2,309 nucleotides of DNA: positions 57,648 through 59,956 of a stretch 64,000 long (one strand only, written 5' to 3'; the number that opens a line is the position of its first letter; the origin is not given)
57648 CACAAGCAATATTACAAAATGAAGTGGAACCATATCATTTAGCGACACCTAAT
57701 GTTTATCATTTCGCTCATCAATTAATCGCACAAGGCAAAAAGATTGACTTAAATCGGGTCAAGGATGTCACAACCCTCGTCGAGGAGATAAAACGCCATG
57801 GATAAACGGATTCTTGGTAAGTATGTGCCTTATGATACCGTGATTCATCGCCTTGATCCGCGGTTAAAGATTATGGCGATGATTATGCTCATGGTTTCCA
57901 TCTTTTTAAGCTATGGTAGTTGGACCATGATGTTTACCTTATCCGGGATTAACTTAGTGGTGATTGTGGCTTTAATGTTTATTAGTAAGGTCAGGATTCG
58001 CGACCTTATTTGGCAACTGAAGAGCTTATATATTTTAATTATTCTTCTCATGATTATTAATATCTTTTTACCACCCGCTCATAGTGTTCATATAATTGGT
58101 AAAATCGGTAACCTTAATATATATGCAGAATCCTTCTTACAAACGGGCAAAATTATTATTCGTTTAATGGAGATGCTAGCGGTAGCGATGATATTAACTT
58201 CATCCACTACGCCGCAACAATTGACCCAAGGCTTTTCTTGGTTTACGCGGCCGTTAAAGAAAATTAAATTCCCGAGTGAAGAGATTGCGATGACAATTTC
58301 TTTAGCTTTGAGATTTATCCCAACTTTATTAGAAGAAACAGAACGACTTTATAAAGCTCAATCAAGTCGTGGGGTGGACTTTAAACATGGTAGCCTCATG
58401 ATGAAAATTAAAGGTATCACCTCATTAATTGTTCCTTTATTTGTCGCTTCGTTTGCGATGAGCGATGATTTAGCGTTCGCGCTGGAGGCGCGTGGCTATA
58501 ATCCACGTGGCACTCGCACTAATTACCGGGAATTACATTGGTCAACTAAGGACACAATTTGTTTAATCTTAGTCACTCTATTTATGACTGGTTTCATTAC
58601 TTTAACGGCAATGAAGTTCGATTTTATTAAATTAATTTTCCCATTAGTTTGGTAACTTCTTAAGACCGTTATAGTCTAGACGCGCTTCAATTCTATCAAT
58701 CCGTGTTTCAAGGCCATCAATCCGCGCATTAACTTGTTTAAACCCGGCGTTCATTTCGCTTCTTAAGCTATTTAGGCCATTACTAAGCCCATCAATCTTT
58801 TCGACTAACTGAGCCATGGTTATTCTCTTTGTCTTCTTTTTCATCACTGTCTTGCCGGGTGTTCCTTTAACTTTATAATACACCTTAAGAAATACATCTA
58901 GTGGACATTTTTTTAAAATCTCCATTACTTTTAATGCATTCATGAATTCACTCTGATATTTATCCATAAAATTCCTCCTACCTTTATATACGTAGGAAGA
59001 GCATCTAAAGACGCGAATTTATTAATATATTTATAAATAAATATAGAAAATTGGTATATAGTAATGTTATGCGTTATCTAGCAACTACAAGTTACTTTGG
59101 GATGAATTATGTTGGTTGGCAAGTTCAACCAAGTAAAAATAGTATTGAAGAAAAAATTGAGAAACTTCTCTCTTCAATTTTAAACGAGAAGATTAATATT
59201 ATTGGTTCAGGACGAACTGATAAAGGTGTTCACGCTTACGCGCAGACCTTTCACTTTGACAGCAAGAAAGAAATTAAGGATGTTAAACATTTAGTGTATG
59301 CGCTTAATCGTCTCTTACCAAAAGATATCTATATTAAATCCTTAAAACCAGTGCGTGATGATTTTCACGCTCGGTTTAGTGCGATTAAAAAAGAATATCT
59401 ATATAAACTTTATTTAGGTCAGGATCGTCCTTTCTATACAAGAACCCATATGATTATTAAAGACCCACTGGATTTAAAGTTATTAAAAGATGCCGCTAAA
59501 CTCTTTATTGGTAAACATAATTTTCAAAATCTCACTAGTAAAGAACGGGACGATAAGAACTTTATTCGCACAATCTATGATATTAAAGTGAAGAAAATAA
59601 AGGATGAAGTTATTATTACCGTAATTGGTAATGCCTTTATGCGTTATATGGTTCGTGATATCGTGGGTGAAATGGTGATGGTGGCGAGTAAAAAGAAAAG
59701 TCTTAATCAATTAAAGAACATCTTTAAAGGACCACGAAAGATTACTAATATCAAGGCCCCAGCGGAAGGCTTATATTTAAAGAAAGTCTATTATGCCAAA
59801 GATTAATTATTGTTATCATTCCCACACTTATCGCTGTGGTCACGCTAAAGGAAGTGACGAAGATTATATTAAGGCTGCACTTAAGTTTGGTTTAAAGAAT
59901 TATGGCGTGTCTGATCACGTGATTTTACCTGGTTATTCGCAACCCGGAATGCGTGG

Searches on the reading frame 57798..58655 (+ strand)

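Call 8: search_protein_families(library=pfam, proteins=[window:57798-58655:+], max_evalue=0.01)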
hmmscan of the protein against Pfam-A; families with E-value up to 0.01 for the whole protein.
window:57798-58655:+ (285 aa): 1 family
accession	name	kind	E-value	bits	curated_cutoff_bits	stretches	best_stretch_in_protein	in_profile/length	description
PF02361.21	CbiQ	-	3.6e-37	128.5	25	1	14-236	3-210/216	Cobalt transport protein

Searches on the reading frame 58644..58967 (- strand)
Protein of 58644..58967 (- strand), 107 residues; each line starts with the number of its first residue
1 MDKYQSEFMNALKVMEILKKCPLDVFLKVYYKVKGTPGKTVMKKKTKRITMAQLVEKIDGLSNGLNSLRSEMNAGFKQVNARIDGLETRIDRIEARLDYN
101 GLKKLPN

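Call 8: search_protein_families(library=pfam, proteins=[window:58644-58967:-], max_evalue=0.01)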
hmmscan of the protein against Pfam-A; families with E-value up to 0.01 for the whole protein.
window:58644-58967:- (107 aa): 3 families
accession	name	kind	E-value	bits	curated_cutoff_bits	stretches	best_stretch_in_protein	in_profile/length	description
PF06825.17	HSBP1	-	0.0016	18.7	28.6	0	77-97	23-43/51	Heat shock factor binding protein 1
PF25014.1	NET2A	-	0.0088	16.3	33.1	0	42-94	118-173/235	NET2A-like domain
PF04513.17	Baculo_PEP_C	-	0.0089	16.5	38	0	50-98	31-80/140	Baculovirus polyhedron envelope protein, PEP, C terminus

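Call 12: find_encoding_contigs(protein=window:58644-58967:-, flank=3000, max_places=6)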
Protein window:58644-58967:- (107 aa): no gene with exactly this product is on record in the collection.

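Call 45: search_protein_families(library=ncbifam, proteins=[window:58644-58967:-], max_evalue=0.01)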
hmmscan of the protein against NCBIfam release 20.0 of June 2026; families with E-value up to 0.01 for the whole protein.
window:58644-58967:- (107 aa): 0 families

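Call 48: find_homologous_proteins(query=window:58644-58967:-, max_evalue=0.001)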
Query window:58644-58967:- (107 aa): 12 proteins with E <= 0.001 among 16 candidates.
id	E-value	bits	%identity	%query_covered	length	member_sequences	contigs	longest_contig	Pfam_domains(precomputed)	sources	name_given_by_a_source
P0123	4.1e-54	199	95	93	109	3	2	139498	-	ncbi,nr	ncbi:MAG: hypothetical protein MJ206_02290 [Bacilli bacterium]|nr:hypothetical protein [Bacilli bact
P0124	2.6e-39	151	77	99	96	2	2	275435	-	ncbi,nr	ncbi:MAG: hypothetical protein MJ206_00735 [Bacilli bacterium]|nr:hypothetical protein [Bacilli bact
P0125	4.8e-35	138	66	99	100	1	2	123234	-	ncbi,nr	ncbi:MAG: hypothetical protein MJ207_00205 [Bacilli bacterium]|nr:hypothetical protein [Bacilli bact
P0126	5.9e-13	67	52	76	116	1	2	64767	PF06825.18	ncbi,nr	ncbi:MAG: hypothetical protein MJ213_00560 [Bacilli bacterium]|nr:hypothetical protein [Bacilli bact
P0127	2.7e-11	62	81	39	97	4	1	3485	-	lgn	-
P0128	1.6e-10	59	43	89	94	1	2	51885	-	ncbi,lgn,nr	ncbi:MAG: hypothetical protein MJ214_03415 [Bacilli bacterium]|nr:hypothetical protein [Bacilli bact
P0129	6.8e-10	57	58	53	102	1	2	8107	-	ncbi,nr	ncbi:MAG: hypothetical protein MJ208_03110 [Bacilli bacterium]|nr:hypothetical protein [Bacilli bact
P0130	1.3e-9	56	46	56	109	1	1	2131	PF06825.18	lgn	-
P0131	1.7e-9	56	43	96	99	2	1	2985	-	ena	-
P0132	9.3e-8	50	45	97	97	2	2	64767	-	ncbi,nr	ncbi:MAG: hypothetical protein MJ213_00480 [Bacilli bacterium]|nr:hypothetical protein [Bacilli bact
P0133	4.1e-7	48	52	47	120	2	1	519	-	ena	-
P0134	1.1e-6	47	41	95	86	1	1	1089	-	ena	-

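Call 49: find_encoding_contigs(protein=P0125, flank=10000, max_places=3)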
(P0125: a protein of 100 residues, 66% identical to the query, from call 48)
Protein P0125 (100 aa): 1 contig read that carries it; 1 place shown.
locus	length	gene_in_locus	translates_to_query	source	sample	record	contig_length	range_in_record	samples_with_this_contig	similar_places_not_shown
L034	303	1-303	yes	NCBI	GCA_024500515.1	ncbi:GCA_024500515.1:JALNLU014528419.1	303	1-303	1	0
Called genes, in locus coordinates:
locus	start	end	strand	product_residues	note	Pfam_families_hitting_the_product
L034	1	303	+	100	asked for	?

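Call 50: find_encoding_contigs(protein=P0126, flank=10000, max_places=3)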
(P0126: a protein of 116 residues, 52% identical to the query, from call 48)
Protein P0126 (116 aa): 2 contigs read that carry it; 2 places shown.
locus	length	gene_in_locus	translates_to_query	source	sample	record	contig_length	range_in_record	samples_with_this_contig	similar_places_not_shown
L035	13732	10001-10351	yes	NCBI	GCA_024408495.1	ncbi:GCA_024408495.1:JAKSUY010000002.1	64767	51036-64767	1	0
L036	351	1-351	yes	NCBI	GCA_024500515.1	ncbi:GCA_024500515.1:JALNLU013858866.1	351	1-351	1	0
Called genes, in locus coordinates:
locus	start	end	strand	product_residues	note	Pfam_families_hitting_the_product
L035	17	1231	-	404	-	PF09563:RE_LlaJI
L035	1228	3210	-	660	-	PF07728:AAA_5 (weak)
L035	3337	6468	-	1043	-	PF00580:UvrD-helicase, PF13245:AAA_19, PF13361:UvrD_C, PF13538:UvrD_C_2 (faint), PF12705:PDDEXK_1 (weak)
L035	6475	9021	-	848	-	PF12705:PDDEXK_1, PF01930:Cas_Cas4 (faint)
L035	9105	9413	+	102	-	-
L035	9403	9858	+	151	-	-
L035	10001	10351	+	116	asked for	PF06825:HSBP1 (faint)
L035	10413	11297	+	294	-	PF03993:DUF349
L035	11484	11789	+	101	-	-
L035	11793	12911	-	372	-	PF01545:Cation_efflux, PF16916:ZT_dimer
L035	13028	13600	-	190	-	PF06130:PTAC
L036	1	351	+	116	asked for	PF06825:HSBP1 (faint)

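Call 52: find_encoding_contigs(protein=P0128, flank=10000, max_places=2)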
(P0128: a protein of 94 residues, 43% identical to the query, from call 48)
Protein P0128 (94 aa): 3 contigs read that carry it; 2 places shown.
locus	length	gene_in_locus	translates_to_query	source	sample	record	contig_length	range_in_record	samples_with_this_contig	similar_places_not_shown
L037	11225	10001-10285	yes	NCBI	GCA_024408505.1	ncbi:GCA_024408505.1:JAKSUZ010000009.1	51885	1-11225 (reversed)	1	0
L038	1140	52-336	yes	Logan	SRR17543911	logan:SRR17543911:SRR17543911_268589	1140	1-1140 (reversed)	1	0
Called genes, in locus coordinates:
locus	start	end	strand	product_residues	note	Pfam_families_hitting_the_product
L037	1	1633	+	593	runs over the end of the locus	-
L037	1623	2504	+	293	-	-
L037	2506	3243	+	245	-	PF19866:DUF6339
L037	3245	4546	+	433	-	PF02086:MethyltransfD12, PF23871:DUF7226 (weak)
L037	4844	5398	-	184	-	PF10571:UPF0547 (weak), PF13240:Zn_Ribbon_1 (faint), PF13248:Zn_ribbon_3 (weak)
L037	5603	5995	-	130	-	-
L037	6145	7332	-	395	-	PF13173:AAA_14, PF13635:DUF4143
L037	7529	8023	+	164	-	-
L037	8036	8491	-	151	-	PF01909:NTP_transf_2, PF18765:Polbeta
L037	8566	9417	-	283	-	-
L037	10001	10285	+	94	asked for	-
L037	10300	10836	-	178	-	PF01661:Macro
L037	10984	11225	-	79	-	PF00162:PGK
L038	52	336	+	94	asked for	-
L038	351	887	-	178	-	PF01661:Macro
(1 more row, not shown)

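Call 53: find_encoding_contigs(protein=P0132, flank=10000, max_places=2)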
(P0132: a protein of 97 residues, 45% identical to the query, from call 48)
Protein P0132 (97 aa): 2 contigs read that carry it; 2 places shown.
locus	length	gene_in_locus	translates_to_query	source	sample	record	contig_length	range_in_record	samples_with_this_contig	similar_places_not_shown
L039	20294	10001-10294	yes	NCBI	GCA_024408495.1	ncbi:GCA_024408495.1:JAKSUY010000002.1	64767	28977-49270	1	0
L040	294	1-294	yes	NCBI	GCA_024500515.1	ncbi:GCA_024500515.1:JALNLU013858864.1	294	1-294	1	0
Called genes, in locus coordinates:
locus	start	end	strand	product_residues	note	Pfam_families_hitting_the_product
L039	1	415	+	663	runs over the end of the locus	-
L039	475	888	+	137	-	PF11969:DcpS_C, PF01230:HIT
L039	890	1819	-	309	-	PF01336:tRNA_anti-codon (weak), PF01966:HD (weak)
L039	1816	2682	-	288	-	PF21982:RecX_HTH1 (faint), PF21981:RecX_HTH3 (faint), PF02631:RecX_HTH2 (weak)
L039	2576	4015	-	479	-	PF03706:LPG_synthase_TM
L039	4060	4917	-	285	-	PF00149:Metallophos, PF12850:Metallophos_2 (weak)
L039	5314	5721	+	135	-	PF13958:ToxN_toxin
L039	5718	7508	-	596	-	PF00664:ABC_membrane, PF02463:SMC_N (weak), PF00005:ABC_tran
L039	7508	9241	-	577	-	PF00664:ABC_membrane, PF00005:ABC_tran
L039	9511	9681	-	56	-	-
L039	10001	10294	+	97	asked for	-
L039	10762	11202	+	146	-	PF05148:Methyltransf_8 (weak), PF08241:Methyltransf_11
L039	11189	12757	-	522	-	-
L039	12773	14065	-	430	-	PF03435:Sacchrp_dh_NADP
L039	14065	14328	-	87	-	-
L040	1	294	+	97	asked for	?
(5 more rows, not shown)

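Call 67: search_protein_families(library=phrogs, proteins=[window:58644-58967:-, L035:10001-10351:+, L035:11484-11789:+], max_evalue=0.01)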
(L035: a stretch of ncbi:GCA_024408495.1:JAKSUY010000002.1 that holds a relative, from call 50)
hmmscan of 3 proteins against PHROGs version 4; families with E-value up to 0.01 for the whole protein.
window:58644-58967:- (107 aa): 4 families
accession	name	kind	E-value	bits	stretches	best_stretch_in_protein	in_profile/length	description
phrog_12846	-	tail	6.8e-06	26.2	1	52-101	116-165/552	tail fiber protein; Ig-domain containing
phrog_1009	-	unknown function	0.00053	21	1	46-98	29-86/103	-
phrog_5553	-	unknown function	0.0038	18.4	1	51-98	12-59/114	-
phrog_11860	-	unknown function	0.0058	17.8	1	51-100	11-57/114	-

L035:10001-10351:+ (116 aa): 9 families
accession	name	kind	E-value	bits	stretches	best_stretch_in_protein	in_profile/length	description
phrog_6701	-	unknown function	1.1e-05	26.2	1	48-105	63-119/169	-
phrog_12015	-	unknown function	2.3e-05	25.1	1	55-105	104-157/165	-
phrog_5553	-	unknown function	0.00058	21.1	0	61-105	19-66/114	-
phrog_1193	-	other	0.00088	20.2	0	78-105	17-44/76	hemolysin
phrog_11953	-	DNA, RNA and nucleotide metabolism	0.0012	19.7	0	51-81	9-39/154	exonuclease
phrog_12846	-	tail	0.0027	17.6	1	51-108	108-165/552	tail fiber protein; Ig-domain containing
phrog_1009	-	unknown function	0.003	18.6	1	49-105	28-86/103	-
phrog_6136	-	unknown function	0.0044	17.9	1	41-98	19-72/120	-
phrog_1863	-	unknown function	0.0098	16.8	0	38-105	26-89/97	-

L035:11484-11789:+ (101 aa): 13 families
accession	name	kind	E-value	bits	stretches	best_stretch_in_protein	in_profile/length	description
phrog_6136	-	unknown function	6.1e-07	30.4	1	29-82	20-71/120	-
phrog_1009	-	unknown function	2.7e-05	25.2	1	27-91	33-94/103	-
phrog_5553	-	unknown function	7e-05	24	1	54-90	9-45/114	-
phrog_1863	-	unknown function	0.0006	20.7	1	50-89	42-81/97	-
phrog_5225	-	unknown function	0.0013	20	1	33-86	16-63/92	-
phrog_1193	-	other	0.0017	19.3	1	55-88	2-35/76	hemolysin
phrog_12015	-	unknown function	0.0018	18.9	1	40-90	107-157/165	-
phrog_699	-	unknown function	0.0025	18.7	0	33-65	10-42/80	-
phrog_11953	-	DNA, RNA and nucleotide metabolism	0.0044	17.8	1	55-90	3-38/154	exonuclease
phrog_9414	-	unknown function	0.0049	17.8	0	40-70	39-69/71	-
phrog_7599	-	unknown function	0.0057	18.1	1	41-95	17-67/95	-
phrog_35017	-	unknown function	0.0071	17.5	1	41-84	29-72/79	-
phrog_31956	-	unknown function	0.008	16.2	1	49-96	403-448/596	-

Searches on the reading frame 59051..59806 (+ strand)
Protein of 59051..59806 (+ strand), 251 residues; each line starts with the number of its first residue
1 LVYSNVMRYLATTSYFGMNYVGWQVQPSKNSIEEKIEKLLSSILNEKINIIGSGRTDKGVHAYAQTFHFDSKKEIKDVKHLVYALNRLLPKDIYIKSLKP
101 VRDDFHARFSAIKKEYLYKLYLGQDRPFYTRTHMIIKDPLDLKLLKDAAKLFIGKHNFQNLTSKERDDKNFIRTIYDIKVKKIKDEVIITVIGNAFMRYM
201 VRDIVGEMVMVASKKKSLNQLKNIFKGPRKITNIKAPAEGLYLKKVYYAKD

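Call 8: search_protein_families(library=pfam, proteins=[window:59051-59806:+], max_evalue=0.01)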
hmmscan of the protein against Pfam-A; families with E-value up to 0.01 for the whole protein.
window:59051-59806:+ (251 aa): 1 family
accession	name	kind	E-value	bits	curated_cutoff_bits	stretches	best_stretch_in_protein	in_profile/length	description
PF01416.25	PseudoU_synth_1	-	1.6e-35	122.2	23.3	2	148-248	1-107/108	tRNA pseudouridine synthase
